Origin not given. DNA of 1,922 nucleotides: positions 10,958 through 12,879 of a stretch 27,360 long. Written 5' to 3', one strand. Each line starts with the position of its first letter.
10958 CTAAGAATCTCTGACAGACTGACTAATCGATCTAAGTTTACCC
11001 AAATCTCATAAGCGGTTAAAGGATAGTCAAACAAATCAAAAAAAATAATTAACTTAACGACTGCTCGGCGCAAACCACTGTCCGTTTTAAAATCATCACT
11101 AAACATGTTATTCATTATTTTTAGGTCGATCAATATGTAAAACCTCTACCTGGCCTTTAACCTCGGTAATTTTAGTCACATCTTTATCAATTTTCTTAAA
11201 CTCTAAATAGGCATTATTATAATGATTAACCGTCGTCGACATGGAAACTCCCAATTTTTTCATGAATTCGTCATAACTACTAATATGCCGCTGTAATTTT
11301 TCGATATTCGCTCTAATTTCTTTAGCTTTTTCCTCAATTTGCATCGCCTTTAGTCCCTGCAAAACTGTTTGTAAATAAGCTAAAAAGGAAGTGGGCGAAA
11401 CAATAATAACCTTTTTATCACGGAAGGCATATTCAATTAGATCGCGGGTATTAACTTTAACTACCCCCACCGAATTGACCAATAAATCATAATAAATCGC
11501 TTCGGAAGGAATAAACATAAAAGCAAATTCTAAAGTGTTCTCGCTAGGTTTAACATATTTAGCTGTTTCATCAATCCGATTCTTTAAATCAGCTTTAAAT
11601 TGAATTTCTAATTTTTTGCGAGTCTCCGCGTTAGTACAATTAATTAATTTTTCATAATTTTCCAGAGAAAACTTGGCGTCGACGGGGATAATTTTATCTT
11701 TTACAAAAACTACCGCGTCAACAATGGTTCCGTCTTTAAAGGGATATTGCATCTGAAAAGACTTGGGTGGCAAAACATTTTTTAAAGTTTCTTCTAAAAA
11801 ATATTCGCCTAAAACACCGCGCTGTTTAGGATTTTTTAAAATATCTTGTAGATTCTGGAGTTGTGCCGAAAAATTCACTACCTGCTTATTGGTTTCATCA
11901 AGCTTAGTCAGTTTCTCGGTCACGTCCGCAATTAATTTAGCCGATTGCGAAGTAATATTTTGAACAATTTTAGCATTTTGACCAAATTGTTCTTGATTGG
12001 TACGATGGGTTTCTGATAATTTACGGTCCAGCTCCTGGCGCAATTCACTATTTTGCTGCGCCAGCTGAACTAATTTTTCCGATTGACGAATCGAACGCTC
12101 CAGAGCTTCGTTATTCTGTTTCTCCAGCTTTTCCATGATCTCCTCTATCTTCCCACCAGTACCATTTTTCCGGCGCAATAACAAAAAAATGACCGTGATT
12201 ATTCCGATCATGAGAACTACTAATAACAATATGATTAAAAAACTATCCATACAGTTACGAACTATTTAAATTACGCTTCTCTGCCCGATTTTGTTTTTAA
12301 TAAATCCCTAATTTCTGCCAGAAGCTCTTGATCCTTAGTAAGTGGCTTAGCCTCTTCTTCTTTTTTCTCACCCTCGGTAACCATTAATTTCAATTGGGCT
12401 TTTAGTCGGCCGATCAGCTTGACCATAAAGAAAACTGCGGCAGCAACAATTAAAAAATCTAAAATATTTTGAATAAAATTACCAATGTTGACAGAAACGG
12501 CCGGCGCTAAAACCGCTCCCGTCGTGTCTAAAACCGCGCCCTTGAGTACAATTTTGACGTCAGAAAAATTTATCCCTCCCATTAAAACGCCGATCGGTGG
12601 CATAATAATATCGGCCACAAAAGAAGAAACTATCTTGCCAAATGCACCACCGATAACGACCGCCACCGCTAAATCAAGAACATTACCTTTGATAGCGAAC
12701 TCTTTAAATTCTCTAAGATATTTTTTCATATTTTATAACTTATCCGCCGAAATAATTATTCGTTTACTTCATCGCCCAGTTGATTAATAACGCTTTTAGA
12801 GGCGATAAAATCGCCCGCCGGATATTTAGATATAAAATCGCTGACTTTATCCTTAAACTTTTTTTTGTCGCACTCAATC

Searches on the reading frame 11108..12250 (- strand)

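Call 77: search_protein_families(library=pfam, proteins=[window:11108-12250:-], max_evalue=0.0001)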
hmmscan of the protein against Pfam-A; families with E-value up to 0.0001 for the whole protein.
window:11108-12250:- (380 aa): 1 family
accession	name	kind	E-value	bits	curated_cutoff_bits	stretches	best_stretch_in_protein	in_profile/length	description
PF02646.22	RmuC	-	1.8e-50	172.1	26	1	77-363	2-283/291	RmuC family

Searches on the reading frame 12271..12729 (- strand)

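Call 77: search_protein_families(library=pfam, proteins=[window:12271-12729:-], max_evalue=0.0001)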
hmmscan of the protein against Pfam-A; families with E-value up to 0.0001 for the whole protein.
window:12271-12729:- (152 aa): 1 family
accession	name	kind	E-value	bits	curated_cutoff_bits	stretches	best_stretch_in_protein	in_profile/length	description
PF01741.23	MscL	-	1.9e-42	144.9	27.4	1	5-145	2-123/123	Large-conductance mechanosensitive channel, MscL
